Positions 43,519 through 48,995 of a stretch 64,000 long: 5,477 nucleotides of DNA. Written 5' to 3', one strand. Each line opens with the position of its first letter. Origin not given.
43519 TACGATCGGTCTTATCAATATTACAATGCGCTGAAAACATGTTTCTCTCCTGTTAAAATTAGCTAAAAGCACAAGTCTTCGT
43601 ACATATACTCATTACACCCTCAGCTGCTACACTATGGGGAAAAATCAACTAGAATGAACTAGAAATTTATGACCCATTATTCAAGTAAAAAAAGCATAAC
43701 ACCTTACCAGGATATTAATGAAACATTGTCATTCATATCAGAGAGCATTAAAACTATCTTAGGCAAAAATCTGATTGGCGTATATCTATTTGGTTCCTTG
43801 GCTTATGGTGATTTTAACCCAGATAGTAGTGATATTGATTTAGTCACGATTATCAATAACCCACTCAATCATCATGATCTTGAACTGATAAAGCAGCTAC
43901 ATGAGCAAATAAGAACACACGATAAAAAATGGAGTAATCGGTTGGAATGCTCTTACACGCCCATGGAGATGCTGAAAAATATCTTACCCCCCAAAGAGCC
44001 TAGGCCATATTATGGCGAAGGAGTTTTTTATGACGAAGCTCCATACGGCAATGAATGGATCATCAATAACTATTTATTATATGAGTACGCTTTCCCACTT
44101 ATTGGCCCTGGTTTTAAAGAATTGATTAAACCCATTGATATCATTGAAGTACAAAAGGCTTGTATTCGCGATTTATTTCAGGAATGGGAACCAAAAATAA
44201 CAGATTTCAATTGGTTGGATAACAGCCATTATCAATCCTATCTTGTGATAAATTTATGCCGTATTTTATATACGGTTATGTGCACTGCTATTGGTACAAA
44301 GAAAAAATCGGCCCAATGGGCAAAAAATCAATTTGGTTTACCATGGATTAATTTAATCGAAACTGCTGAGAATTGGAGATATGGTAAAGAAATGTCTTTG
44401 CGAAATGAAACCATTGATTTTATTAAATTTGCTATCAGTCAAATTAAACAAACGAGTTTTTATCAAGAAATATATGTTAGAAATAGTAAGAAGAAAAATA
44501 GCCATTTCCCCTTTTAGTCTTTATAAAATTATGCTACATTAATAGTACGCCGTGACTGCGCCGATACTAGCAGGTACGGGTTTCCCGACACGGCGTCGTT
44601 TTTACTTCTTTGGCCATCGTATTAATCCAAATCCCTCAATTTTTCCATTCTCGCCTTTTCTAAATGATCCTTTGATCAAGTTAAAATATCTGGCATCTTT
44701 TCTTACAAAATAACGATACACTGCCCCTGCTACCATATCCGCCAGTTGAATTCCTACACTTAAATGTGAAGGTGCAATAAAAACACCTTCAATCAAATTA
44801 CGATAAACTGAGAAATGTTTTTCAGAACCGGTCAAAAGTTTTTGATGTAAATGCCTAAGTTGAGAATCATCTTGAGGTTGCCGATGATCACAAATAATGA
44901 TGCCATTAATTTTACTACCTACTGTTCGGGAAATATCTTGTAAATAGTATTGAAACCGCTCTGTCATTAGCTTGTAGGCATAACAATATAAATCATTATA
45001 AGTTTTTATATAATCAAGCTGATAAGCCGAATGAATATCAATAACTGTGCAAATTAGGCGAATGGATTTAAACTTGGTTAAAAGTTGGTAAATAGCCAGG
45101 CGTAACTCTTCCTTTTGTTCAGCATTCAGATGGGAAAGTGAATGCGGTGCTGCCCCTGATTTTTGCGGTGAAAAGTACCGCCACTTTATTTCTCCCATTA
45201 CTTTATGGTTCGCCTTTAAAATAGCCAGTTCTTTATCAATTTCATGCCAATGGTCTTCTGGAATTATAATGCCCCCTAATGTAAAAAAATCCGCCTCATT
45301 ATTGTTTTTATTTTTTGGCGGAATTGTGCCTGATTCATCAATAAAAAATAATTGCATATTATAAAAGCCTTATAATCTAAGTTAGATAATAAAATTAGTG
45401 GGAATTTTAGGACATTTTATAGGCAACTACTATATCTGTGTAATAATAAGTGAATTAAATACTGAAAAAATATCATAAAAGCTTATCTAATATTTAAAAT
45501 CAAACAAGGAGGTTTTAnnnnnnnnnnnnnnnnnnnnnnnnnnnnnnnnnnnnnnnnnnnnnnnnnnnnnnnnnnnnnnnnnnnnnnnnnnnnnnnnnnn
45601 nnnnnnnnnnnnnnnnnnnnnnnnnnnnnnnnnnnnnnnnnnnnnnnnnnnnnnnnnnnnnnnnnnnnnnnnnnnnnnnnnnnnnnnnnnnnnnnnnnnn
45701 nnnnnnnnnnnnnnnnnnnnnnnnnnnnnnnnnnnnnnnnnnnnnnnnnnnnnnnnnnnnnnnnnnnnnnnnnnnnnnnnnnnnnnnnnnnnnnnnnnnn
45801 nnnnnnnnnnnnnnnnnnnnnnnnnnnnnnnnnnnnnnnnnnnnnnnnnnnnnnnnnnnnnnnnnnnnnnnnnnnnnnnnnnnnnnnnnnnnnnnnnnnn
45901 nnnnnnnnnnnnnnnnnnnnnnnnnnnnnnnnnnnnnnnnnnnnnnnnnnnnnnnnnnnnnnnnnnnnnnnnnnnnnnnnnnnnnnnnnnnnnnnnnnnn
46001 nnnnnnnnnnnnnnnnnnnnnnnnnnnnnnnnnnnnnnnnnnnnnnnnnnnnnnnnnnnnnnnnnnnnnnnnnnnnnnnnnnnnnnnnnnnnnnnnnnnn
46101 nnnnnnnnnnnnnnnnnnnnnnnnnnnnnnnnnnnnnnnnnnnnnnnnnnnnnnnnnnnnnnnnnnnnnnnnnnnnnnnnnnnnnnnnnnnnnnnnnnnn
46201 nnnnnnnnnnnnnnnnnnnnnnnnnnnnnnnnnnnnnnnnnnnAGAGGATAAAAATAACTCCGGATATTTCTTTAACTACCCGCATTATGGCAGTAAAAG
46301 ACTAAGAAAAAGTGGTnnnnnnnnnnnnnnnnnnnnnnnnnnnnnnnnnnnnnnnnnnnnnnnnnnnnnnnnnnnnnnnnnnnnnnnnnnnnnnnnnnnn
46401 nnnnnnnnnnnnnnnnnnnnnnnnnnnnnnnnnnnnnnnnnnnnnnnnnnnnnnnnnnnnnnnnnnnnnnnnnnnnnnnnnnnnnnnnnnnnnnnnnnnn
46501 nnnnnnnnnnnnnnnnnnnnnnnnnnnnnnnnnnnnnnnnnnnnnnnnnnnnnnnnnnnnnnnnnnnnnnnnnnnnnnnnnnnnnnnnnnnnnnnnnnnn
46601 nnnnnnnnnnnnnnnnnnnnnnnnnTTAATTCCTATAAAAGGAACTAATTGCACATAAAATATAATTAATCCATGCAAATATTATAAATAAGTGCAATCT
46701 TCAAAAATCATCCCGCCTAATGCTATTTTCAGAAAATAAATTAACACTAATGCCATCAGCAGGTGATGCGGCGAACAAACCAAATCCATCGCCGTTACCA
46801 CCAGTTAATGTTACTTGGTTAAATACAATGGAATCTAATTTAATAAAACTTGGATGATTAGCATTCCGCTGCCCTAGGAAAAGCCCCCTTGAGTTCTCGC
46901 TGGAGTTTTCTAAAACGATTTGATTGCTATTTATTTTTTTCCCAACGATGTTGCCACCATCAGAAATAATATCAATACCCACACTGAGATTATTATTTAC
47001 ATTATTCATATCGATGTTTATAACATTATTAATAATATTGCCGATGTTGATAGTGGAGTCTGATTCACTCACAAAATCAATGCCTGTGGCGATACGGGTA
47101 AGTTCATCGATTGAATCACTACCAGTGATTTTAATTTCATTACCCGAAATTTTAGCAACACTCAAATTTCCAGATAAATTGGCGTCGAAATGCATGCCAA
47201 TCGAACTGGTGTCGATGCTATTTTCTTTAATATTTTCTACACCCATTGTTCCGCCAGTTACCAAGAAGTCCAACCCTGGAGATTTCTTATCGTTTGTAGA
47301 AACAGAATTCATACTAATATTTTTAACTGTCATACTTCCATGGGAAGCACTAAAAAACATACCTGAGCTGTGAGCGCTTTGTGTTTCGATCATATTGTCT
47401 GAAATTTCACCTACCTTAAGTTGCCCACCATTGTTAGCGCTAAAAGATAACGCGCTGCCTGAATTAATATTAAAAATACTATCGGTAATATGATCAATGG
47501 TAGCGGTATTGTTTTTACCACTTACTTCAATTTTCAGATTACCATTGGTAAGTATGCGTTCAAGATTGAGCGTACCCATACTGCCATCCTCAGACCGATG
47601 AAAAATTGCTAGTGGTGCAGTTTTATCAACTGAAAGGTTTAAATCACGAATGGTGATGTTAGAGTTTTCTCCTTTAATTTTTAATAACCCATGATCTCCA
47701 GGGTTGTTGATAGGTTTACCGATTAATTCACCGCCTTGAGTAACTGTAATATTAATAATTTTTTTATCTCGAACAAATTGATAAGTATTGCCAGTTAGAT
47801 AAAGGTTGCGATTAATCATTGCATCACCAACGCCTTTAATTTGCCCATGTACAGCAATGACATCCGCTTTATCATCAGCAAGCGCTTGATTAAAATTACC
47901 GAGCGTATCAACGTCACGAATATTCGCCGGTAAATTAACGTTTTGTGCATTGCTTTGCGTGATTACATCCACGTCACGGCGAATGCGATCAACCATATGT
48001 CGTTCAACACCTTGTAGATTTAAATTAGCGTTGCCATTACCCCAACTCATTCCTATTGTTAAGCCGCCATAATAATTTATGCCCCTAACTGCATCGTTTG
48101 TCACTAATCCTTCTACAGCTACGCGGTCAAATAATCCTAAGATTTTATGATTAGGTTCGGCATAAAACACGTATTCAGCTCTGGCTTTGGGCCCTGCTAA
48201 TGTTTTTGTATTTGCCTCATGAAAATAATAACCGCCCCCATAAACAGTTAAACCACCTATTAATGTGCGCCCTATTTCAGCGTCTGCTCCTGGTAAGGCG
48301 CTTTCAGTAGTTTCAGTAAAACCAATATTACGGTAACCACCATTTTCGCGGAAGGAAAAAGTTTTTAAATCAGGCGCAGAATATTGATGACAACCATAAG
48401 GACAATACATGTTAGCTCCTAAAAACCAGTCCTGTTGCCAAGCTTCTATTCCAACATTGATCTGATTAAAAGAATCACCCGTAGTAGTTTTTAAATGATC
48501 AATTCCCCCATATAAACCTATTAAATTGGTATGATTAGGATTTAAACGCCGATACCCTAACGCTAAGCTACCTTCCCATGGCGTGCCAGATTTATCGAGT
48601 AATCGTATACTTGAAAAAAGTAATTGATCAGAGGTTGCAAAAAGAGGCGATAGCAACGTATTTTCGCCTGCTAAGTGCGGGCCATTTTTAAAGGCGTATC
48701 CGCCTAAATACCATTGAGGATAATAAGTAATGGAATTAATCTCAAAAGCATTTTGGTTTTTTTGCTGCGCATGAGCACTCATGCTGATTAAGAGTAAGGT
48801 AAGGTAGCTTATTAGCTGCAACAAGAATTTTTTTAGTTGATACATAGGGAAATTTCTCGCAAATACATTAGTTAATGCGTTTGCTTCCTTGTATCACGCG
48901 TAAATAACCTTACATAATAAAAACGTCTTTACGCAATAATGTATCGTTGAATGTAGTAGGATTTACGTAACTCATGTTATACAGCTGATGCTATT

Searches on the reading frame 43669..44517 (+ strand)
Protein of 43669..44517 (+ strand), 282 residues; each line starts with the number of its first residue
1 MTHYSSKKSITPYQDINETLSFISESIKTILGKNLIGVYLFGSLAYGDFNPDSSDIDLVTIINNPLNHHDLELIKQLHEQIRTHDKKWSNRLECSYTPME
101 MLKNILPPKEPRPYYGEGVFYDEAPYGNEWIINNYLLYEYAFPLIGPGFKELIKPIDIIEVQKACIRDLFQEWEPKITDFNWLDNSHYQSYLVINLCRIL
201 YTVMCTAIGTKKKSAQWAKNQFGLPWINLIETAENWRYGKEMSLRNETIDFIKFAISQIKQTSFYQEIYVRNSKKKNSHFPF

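Call 80: search_protein_families(library=pfam, proteins=[window:43669-44517:+], max_evalue=0.01)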
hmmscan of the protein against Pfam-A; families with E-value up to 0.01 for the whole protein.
window:43669-44517:+ (282 aa): 6 families
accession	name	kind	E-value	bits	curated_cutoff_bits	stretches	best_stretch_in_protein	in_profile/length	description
PF01909.29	NTP_transf_2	-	7.9e-09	36.2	21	1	27-81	8-64/93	Nucleotidyltransferase domain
PF13427.11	AadA_C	-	1.3e-08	35.4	22.2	1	154-243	4-84/103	Aminoglycoside adenylyltransferase, C-terminal domain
PF18765.7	Polbeta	-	9.4e-07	29.4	26.9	1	25-81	1-58/93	Polymerase beta, Nucleotidyltransferase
PF20697.3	NTase-conflict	-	0.002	18.1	24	1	37-80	17-65/259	Pol beta superfamily nucleotidyltransferase in conflict systems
PF22600.2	MTPAP-like_central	-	0.006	17.1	27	0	13-83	19-89/139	Poly(A) RNA polymerase, mitochondrial-like, central palm domain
PF22014.2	DUF6932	-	0.0094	16.8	27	0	18-101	36-113/142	Family of unknown function (DUF6932)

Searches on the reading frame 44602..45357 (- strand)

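Call 80: search_protein_families(library=pfam, proteins=[window:44602-45357:-], max_evalue=0.01)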
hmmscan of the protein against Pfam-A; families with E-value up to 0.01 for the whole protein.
window:44602-45357:- (251 aa): 2 families
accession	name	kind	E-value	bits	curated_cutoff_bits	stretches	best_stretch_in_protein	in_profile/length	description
PF12686.12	DUF3800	-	2.8e-21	77.2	21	1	3-216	1-149/149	Protein of unknown function (DUF3800)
PF09058.15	L27_1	-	0.0022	18.2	29.7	1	76-113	16-52/59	L27_1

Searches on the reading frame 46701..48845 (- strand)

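Call 80: search_protein_families(library=pfam, proteins=[window:46701-48845:-], max_evalue=0.01)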
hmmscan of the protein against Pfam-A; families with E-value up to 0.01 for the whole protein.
window:46701-48845:- (714 aa): 1 family
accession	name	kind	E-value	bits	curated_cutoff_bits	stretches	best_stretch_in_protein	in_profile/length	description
PF11924.14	IAT_beta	-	0.0001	22.4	22.3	1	63-150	66-147/279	Inverse autotransporter, beta-domain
